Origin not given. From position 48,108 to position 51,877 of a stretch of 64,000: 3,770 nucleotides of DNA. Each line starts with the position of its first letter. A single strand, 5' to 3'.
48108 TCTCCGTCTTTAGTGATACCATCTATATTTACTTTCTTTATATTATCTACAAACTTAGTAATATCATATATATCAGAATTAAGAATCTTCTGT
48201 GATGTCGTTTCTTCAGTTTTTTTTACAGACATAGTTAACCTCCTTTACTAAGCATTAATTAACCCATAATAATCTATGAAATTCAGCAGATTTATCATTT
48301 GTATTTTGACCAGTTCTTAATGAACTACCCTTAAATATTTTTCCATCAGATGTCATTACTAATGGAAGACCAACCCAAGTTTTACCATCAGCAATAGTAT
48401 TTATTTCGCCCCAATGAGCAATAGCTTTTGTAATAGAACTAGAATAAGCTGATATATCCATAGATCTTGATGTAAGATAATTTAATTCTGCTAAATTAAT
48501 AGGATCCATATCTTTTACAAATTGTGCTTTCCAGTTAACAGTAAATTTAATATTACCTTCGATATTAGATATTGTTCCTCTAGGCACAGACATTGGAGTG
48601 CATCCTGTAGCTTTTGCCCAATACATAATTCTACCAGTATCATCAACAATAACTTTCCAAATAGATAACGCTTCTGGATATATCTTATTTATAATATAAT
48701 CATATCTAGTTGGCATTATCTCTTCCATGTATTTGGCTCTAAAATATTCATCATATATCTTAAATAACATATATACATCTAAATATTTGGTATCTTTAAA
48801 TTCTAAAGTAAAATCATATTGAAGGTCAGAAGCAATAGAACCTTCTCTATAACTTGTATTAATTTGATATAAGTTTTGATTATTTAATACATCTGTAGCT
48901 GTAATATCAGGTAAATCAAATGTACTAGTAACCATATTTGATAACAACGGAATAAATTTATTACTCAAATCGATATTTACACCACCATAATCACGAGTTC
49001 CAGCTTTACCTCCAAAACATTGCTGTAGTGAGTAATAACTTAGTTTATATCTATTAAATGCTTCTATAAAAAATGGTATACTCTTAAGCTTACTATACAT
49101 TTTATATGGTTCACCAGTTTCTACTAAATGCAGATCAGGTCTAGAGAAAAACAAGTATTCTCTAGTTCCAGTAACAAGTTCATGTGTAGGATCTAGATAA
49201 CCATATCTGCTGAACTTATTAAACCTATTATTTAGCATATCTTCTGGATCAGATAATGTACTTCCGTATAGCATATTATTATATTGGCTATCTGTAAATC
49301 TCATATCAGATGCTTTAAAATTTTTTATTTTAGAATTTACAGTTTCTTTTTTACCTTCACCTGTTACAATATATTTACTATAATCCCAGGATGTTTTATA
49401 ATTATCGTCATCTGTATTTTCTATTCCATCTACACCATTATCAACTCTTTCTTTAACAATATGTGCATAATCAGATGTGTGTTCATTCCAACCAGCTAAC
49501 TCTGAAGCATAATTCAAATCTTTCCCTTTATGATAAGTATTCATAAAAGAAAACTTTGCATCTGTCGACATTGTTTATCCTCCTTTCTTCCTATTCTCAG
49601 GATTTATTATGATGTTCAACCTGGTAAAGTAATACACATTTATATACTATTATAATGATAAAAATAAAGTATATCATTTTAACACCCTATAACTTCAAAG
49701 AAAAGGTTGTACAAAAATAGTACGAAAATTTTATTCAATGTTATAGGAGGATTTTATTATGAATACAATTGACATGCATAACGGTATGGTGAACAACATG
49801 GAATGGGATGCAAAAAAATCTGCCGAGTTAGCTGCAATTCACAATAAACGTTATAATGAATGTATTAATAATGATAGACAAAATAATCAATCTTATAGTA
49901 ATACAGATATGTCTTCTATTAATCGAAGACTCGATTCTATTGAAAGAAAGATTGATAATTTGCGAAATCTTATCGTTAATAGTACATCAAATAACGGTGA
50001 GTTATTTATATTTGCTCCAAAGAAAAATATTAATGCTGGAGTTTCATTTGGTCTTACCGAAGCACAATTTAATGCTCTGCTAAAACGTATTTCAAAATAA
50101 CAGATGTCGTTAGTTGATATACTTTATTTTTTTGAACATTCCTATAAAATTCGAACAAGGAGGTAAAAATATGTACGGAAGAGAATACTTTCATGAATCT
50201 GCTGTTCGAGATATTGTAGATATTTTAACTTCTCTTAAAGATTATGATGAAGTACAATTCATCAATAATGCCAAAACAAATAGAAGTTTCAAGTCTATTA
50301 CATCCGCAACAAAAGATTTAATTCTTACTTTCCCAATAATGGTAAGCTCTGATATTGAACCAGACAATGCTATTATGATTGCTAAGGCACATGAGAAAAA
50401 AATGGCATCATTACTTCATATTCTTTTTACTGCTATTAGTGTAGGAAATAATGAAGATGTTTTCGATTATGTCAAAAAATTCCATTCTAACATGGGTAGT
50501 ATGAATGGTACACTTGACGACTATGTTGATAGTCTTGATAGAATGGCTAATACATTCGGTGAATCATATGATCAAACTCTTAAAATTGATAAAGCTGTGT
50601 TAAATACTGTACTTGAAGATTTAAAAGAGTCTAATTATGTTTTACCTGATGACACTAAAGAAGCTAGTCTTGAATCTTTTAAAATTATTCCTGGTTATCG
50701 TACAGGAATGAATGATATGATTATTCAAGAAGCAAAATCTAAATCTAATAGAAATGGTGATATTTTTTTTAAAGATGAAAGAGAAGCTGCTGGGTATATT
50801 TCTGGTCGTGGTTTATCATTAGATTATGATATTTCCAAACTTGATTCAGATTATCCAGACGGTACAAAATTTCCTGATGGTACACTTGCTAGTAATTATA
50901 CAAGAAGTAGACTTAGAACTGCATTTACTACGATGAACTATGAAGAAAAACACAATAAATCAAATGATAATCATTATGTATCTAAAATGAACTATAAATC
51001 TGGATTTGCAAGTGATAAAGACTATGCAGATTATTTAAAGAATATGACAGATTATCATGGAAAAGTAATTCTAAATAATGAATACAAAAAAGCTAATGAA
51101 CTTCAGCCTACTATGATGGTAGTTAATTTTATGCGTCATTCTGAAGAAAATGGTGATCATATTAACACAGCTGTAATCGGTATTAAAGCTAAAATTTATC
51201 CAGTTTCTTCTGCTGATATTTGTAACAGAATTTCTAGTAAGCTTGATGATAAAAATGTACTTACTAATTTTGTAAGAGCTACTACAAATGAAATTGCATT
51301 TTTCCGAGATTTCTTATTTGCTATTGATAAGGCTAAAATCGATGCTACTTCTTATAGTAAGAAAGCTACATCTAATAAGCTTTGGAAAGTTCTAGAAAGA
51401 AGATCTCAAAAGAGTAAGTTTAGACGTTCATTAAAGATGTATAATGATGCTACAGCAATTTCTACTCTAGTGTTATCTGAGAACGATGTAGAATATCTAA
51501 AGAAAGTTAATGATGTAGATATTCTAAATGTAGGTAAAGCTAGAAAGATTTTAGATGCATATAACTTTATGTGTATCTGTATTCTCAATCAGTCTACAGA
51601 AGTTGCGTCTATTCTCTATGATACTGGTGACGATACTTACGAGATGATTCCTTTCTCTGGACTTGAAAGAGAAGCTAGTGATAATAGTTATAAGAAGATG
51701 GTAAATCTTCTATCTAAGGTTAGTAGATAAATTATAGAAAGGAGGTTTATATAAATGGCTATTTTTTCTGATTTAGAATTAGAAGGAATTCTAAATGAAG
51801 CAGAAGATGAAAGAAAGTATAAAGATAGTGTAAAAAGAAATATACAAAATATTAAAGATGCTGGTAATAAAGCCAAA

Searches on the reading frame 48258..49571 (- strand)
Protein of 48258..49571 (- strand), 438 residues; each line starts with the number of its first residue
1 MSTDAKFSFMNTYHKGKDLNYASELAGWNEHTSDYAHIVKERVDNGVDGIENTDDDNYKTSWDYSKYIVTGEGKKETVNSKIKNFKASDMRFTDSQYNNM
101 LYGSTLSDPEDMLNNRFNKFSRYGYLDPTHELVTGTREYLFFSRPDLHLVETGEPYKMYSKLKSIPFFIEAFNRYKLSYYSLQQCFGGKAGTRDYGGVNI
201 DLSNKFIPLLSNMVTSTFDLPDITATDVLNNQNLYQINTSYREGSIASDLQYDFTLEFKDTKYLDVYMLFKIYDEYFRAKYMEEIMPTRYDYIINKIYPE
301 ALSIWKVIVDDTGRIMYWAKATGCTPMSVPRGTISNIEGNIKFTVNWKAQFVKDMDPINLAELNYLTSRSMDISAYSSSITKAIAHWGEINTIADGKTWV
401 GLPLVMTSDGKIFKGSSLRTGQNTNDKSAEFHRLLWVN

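Call 13: search_protein_families(library=phrogs, proteins=[window:48258-49571:-], max_evalue=0.001)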
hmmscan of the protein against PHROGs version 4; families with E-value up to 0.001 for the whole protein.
window:48258-49571:- (438 aa): 2 families
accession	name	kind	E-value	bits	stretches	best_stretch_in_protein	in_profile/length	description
phrog_21400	-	head and packaging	2.2e-12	47.9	1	127-377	24-254/310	virion structural protein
phrog_3196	-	unknown function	4.1e-11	43.6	1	139-366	62-293/356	-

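Call 14: search_protein_families(library=pfam, proteins=[window:48258-49571:-], max_evalue=0.001)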
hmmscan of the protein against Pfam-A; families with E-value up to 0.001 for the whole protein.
window:48258-49571:- (438 aa): 1 family
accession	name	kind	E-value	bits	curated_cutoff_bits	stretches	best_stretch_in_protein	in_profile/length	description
PF23971.1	Phage_TTP_15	-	1.9e-09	37.2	27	1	197-364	119-293/365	Putative phage tail tube protein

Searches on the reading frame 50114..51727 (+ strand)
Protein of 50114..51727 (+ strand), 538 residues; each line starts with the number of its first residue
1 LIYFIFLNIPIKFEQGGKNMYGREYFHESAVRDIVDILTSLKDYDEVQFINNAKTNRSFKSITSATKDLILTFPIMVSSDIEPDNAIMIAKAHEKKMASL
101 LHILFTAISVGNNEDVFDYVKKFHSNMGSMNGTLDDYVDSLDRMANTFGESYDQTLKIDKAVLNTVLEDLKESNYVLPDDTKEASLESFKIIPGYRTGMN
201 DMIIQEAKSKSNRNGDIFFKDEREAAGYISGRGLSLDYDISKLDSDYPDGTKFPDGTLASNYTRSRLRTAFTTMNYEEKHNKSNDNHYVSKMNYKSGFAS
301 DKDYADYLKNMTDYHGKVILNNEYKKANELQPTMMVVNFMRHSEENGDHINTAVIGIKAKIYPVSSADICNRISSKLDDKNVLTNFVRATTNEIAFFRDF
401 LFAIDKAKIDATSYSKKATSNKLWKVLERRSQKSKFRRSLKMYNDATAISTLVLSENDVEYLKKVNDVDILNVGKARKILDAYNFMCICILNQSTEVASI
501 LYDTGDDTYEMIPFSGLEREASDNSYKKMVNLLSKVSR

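Call 93: search_protein_families(library=phrogs, proteins=[window:50114-51727:+], max_evalue=0.001)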
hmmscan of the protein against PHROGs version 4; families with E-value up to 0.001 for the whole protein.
window:50114-51727:+ (538 aa): 1 family
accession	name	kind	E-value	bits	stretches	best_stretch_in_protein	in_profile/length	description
phrog_23804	-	head and packaging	3.2e-26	93.6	2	276-518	155-402/420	virion structural protein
